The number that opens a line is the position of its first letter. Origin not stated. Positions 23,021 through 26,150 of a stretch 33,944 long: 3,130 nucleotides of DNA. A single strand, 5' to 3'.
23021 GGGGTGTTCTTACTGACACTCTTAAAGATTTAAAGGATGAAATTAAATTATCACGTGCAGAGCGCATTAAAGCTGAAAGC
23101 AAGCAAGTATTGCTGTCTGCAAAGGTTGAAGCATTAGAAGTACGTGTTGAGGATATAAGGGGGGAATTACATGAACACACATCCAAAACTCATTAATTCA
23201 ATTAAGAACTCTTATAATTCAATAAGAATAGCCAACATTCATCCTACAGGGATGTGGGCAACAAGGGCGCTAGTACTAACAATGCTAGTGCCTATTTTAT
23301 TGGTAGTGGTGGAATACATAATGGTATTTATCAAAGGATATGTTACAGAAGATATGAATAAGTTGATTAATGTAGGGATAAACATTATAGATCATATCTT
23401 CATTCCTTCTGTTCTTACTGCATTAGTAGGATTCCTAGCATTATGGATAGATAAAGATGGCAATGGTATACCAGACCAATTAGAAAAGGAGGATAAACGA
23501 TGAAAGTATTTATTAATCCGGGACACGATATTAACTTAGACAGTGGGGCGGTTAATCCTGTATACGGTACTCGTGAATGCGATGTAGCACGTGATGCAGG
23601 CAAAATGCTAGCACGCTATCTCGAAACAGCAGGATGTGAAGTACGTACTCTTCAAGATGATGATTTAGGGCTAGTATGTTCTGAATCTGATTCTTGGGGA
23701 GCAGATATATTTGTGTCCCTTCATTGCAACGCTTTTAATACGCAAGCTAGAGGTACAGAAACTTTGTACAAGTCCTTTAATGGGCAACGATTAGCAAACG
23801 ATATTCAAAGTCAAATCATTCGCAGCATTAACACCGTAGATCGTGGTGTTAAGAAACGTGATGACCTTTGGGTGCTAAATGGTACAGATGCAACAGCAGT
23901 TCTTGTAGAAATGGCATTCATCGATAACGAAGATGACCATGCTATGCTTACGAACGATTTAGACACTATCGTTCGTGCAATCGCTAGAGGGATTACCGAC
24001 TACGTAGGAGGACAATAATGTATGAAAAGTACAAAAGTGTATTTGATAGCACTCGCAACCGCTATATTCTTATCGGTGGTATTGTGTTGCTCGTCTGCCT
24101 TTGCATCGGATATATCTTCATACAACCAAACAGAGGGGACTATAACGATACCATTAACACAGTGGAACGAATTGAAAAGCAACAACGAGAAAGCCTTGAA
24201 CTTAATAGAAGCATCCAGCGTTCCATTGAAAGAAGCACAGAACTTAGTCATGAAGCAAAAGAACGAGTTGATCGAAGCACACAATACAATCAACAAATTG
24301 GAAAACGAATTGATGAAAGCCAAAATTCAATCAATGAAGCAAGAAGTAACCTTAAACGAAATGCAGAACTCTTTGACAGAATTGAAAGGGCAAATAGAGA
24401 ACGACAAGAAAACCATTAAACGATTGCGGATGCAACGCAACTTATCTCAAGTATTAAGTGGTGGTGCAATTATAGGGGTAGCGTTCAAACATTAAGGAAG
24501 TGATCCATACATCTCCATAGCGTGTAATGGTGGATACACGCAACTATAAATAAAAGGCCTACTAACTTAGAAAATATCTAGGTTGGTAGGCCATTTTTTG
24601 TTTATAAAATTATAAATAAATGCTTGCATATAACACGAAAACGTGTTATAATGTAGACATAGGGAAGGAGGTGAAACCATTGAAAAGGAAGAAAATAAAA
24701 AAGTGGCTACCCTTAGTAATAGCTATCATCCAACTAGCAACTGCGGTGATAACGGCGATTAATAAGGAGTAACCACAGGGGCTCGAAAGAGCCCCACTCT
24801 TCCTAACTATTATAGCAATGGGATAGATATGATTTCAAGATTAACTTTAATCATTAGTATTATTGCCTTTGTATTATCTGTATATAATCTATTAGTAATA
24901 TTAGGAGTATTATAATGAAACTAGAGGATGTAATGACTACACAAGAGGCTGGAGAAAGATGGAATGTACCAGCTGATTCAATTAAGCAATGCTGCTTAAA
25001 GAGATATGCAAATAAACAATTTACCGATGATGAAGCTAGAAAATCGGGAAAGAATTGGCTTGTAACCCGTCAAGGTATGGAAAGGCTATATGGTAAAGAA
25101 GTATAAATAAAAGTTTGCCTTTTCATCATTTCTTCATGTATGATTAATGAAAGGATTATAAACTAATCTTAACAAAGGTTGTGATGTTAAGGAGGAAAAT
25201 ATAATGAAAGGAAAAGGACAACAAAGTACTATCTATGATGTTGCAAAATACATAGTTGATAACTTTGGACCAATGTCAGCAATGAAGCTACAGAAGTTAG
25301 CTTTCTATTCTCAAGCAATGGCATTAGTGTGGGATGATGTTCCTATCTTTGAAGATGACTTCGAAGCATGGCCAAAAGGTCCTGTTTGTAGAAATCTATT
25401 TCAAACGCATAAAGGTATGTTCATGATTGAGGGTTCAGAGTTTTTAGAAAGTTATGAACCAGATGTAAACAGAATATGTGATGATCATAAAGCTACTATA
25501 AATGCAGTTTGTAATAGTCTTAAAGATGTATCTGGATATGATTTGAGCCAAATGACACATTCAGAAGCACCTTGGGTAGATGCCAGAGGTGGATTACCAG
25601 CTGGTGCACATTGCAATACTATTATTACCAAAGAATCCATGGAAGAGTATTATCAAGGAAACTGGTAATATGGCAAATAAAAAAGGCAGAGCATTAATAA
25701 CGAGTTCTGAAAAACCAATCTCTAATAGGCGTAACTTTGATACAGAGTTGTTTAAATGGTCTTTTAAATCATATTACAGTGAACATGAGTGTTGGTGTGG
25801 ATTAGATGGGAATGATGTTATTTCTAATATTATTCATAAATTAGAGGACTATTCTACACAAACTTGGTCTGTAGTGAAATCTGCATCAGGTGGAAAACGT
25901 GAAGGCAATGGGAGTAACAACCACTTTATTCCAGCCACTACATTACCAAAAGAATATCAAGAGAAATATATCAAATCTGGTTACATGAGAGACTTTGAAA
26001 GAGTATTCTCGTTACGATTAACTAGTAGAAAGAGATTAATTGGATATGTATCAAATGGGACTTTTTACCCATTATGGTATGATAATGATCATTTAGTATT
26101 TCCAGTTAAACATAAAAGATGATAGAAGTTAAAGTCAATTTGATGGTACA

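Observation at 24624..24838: Type-I-toxin-antitoxin-like locus: strongly expressed 30-aa hydrophobic peptide faced by a convergent antisense promoter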

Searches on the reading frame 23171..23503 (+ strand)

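Call 8: search_protein_families(library=pfam, proteins=[window:23171-23503:+], max_evalue=1)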
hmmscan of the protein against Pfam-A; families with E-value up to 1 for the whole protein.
window:23171-23503:+ (110 aa): 0 families

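Call 27: search_protein_families(library=phrogs, proteins=[window:23171-23503:+], max_evalue=1)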
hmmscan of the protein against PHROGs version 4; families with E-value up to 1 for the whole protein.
window:23171-23503:+ (110 aa): 2 families
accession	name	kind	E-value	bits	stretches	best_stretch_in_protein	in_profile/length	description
phrog_27828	-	unknown function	1e-50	171.8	1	6-109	4-107/117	-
phrog_29806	-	unknown function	0.14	13.3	1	8-57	35-84/130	-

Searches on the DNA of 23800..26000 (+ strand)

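Call 4: search_dna_similar(query=window:24500-24950:+, collection=phages, mode=distant, max_rows=30)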
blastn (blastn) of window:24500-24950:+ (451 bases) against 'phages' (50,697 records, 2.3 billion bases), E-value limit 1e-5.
No match.

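Call 5: search_rna_families(source=window, start=23800, end=26000, threshold=evalue, max_evalue=10)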
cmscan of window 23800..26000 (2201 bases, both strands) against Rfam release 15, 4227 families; matches with E-value up to 10: 12.
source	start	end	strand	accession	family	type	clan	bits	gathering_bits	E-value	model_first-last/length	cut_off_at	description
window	24532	24624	-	RF02436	SpF43_sRNA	Gene; sRNA;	-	25.2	70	0.033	1-99/99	no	Streptococcus sRNA SpF43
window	24549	24599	-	RF00756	mir-299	Gene; miRNA;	-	23.7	67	0.057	1-63/63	no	mir-299 microRNA precursor family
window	24545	24606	+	RF03940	MIR9563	Gene; miRNA;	-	22.6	90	0.33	1-127/127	no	MIR9563 microRNA precursor family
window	25437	25561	-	RF02052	STnc630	Gene; sRNA;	-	22.4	55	0.3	1-166/166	no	Enterobacterial sRNA STnc630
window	24303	24397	+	RF01871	MALAT1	Gene; lncRNA;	-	21.1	70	9.7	1-95/95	no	Metastasis associated lung adenocarcinoma transcript 1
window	24822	24893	+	RF00359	snoZ102_R77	Gene; snRNA; snoRNA; CD-box;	CL00060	20.7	40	7.1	1-88/88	no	Small nucleolar RNA Z102/R77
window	24556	24647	-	RF02822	Srn266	Gene; sRNA;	-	20.2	63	3.4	1-112/112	no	Streptococcus RNA 266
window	24546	24605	+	RF04176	mir-3149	Gene; miRNA;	-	19.9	100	1.8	1-83/83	no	mir-3149 microRNA precursor family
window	24542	24609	+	RF04186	mir-278_2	Gene; miRNA;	-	17.9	70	2.5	1-79/79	no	mir-278_2 microRNA precursor family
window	24304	24358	+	RF01222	sn2417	Gene; snRNA; snoRNA; CD-box;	-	16.4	80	3.3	1-123/123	no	Small nucleolar RNA sn2417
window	25521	25576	+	RF00710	mir-44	Gene; miRNA;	-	14.7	54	8.9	1-88/88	no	mir-44 microRNA precursor family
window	24165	24234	+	RF01933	bxd_5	Gene; lncRNA;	-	13.2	50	5.6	1-57/57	no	Bithoraxoid conserved region 5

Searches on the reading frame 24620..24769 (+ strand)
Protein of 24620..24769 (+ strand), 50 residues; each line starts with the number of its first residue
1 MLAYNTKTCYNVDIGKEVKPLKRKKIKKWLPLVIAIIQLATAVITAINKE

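Call 13: find_homologous_proteins(query=window:24620-24769:+, max_evalue=10)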
Query seq(50 aa) (50 aa): 17 proteins with E <= 10 among 17 candidates.
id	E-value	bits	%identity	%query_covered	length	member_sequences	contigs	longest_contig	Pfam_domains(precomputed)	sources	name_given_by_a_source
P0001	3.6e-23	96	98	98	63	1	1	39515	-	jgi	-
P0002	4.0e-23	96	98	98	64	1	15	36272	-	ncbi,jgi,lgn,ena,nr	jgi:hypothetical protein|nr:MAG TPA: hypothetical protein [Caudoviricetes sp.]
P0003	5.6e-23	96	96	98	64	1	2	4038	-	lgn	-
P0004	1.2e-22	95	96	98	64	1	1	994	-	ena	-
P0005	1.4e-22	94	96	98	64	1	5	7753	-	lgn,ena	-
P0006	1.8e-22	94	96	98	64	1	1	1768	-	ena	-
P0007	2.1e-22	94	94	98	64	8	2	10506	-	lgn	-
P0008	5.6e-22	93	94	98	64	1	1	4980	-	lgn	-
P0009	2.0e-18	82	78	98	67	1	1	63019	-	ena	-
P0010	4.8e-14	68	71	86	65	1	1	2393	-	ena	-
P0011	1.0e-13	67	66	96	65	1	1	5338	-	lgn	-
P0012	2.6e-11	60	84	86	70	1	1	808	-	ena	-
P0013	8.7e-11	58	78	76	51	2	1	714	-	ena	-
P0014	3.2e-10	56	100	52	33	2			-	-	-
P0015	1.1e-7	48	100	44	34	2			-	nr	nr:MAG TPA: SurA N-terminal domain [Caudoviricetes sp.] DAN15141.1 MAG TPA: SurA N-terminal domain [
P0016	4.1e-7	47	100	44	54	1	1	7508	-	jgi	-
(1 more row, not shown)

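Call 15: find_encoding_contigs(protein=P0009, flank=6000, max_places=4)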
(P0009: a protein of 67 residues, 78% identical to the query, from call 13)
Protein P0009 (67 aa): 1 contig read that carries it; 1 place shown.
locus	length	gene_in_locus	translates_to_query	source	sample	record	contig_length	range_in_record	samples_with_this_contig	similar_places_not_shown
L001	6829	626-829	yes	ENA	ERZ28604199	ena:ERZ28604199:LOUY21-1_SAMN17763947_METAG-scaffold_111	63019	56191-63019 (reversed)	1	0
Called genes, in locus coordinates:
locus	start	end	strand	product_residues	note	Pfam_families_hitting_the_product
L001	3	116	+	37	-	?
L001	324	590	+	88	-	-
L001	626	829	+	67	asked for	-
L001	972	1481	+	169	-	PF20038:HTH_59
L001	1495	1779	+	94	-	-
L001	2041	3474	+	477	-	-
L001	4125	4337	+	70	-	-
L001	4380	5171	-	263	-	PF00795:CN_hydrolase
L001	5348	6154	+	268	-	PF01522:Polysacc_deac_1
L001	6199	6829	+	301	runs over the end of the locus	PF09992:NAGPA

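Call 16: find_encoding_contigs(protein=P0002, flank=6000, max_places=8)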
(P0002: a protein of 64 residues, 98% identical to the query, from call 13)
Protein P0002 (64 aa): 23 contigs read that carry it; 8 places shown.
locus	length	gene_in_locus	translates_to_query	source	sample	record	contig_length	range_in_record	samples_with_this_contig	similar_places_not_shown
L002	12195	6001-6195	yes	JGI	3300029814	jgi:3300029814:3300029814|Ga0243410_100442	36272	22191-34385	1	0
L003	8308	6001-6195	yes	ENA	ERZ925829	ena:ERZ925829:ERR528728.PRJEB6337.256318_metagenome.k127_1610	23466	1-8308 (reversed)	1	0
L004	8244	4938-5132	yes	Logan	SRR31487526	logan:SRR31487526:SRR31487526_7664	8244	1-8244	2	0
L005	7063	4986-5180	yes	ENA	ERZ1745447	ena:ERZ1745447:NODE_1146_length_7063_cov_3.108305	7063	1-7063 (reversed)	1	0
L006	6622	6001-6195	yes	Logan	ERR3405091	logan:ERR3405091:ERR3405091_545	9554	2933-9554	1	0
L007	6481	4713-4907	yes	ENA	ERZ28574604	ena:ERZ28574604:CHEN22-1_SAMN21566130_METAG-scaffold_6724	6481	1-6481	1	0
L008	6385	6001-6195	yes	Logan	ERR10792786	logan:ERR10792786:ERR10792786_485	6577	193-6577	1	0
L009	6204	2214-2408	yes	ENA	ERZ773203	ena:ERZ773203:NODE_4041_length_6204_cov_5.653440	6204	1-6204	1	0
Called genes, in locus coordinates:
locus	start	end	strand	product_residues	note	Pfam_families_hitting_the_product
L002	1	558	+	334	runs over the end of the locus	PF21882:Gp53-like_C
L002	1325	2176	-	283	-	PF14659:Phage_int_SAM_3 (weak), PF00589:Phage_integrase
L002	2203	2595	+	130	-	-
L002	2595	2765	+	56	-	-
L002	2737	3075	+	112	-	-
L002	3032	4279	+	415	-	PF01391:Collagen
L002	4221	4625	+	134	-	-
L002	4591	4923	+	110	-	-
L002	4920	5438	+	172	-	PF01520:Amidase_3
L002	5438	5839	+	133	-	-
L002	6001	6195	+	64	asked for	-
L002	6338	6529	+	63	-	PF20038:HTH_59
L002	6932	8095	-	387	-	PF00589:Phage_integrase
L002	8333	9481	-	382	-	PF13784:Fic_N, PF02661:Fic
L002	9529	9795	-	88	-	-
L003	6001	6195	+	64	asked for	-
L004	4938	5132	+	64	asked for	-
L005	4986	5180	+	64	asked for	-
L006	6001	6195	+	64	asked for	-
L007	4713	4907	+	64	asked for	-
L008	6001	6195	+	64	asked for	-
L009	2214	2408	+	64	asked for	-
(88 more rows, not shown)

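Call 17: find_encoding_contigs(protein=P0011, flank=6000, max_places=4)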
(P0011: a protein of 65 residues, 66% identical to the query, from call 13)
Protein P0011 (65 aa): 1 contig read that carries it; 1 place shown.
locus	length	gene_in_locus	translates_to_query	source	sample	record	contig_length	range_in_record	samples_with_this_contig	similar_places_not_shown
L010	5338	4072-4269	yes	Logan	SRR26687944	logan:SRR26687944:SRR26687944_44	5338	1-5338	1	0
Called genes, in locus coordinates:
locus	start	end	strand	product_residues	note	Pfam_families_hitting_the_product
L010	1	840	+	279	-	?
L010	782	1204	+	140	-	-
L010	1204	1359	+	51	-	-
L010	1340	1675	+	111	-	-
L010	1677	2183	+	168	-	-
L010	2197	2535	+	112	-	-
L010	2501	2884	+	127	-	-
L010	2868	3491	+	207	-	PF01183:Glyco_hydro_25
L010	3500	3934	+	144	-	-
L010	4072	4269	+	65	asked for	-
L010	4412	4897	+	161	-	PF20038:HTH_59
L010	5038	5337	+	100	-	?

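Call 18: find_encoding_contigs(protein=P0010, flank=6000, max_places=3)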
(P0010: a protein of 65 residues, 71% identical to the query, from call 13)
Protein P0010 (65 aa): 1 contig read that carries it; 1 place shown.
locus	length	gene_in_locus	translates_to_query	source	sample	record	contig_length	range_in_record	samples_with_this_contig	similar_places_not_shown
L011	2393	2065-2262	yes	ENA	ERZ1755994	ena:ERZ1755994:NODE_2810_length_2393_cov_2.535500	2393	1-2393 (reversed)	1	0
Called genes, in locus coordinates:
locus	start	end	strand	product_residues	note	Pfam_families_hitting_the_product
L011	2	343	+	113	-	?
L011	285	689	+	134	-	-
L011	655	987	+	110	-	-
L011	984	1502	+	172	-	PF01520:Amidase_3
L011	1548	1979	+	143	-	-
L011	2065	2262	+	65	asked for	-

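Call 19: find_encoding_contigs(protein=P0016, flank=6000, max_places=3)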
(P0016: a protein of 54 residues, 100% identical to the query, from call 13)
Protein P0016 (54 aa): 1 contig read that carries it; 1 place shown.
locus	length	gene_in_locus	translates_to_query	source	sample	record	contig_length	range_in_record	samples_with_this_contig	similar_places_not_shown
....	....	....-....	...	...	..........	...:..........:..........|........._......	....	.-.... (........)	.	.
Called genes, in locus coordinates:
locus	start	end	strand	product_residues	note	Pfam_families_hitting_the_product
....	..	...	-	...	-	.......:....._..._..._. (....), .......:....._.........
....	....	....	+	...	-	-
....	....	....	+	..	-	-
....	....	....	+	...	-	-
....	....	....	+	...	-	-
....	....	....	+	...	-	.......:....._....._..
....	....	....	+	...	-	-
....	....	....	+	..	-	-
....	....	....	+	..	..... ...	-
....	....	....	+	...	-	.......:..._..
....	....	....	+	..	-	-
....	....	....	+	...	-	-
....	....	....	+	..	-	?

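Call 20: find_encoding_contigs(protein=P0012, flank=6000, max_places=3)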
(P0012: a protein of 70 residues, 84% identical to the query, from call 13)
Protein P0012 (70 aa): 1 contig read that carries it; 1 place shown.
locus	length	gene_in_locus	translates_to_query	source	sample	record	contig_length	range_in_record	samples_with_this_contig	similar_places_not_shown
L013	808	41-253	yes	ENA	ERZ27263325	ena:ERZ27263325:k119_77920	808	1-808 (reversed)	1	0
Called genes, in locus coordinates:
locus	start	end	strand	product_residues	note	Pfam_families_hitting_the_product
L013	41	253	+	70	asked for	-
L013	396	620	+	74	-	PF17443:pXO2-72 (weak), PF20038:HTH_59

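Call 21: find_encoding_contigs(protein=P0013, flank=6000, max_places=3)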
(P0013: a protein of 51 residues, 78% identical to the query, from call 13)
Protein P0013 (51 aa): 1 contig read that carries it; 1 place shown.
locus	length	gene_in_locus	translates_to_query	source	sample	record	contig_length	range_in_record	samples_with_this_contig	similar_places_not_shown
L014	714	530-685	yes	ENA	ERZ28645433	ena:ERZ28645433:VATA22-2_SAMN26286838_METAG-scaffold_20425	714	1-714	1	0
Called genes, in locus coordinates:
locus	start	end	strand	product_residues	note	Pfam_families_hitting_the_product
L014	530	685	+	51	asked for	-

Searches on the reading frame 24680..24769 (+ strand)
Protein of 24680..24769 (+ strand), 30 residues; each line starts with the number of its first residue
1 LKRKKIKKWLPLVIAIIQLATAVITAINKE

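Call 7: search_dna_similar(query=window:24680-24769:+, collection=phages, mode=protein, max_evalue=10, max_rows=30)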
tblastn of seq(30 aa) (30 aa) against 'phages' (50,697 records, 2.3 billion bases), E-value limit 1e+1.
No match.

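Call 8: search_protein_families(library=pfam, proteins=[window:24680-24769:+], max_evalue=1)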
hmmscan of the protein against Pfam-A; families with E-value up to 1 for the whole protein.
seq(30 aa): 0 families

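Call 26: search_protein_families(library=ncbifam, proteins=[window:24680-24769:+], max_evalue=10)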
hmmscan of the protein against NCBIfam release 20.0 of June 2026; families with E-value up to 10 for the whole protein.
seq(30 aa): 0 families

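Call 27: search_protein_families(library=phrogs, proteins=[window:24680-24769:+], max_evalue=1)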
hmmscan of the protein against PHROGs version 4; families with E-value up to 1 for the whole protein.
seq(30 aa): 0 families

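Call 28: search_protein_families(library=padloc, proteins=[window:24680-24769:+], max_evalue=1)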
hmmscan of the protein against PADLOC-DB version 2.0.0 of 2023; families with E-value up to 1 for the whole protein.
seq(30 aa): 0 families

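Call 79: search_protein_representatives(alignment_id=A2)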
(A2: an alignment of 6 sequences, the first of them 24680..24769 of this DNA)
Query: 6 sequences, 66 profile positions. Proteins with E-value up to 0.001 (for the whole library): 10; up to 1e-10: 6; up to 1e-30: 1. The best 10 are listed.
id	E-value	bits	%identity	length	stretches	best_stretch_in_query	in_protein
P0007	1.7e-35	136.9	-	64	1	1-66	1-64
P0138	2.6e-20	88.2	-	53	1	16-64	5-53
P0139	4.5e-16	74.6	-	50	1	25-65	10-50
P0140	7.2e-14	67.6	-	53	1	14-60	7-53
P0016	3.9e-13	65.2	-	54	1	33-66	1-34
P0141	1.6e-11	60.1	-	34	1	32-65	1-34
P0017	3.2e-08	49.5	-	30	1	38-66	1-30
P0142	2.9e-05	40.0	-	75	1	35-59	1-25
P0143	5.2e-04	36.0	-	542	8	28-41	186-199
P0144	6.9e-04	35.6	-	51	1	29-65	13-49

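Call 82: find_encoding_contigs(protein=P0144, flank=3000, max_places=3)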
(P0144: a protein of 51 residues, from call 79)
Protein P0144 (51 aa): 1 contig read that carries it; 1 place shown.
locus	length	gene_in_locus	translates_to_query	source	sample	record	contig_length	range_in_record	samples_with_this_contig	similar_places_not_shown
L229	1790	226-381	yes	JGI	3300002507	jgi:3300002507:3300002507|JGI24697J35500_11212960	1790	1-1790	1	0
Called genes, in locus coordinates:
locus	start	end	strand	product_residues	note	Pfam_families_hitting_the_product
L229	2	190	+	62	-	?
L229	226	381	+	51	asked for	-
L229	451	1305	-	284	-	PF00702:Hydrolase, PF08282:Hydrolase_3, PF05116:S6PP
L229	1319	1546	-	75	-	-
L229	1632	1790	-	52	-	?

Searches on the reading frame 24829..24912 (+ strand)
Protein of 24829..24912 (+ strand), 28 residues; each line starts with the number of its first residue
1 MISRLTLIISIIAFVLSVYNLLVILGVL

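Call 8: search_protein_families(library=pfam, proteins=[window:24829-24912:+], max_evalue=1)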
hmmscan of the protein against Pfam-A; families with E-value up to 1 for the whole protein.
seq(28 aa): 0 families

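Call 26: search_protein_families(library=ncbifam, proteins=[window:24829-24912:+], max_evalue=10)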
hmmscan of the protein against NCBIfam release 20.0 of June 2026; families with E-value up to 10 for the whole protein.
seq(28 aa): 1 family
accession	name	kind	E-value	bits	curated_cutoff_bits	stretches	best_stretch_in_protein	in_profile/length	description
NF033853.2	KPN_two_small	subfamily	0.097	12.3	33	1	5-22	4-21/37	small membrane protein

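Call 27: search_protein_families(library=phrogs, proteins=[window:24829-24912:+], max_evalue=1)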
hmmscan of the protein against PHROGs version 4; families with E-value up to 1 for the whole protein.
seq(28 aa): 1 family
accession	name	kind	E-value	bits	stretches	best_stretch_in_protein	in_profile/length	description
phrog_9607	-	unknown function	0.93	10.3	1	4-21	13-30/179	-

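Call 28: search_protein_families(library=padloc, proteins=[window:24829-24912:+], max_evalue=1)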
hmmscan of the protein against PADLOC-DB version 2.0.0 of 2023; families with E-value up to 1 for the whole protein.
seq(28 aa): 0 families
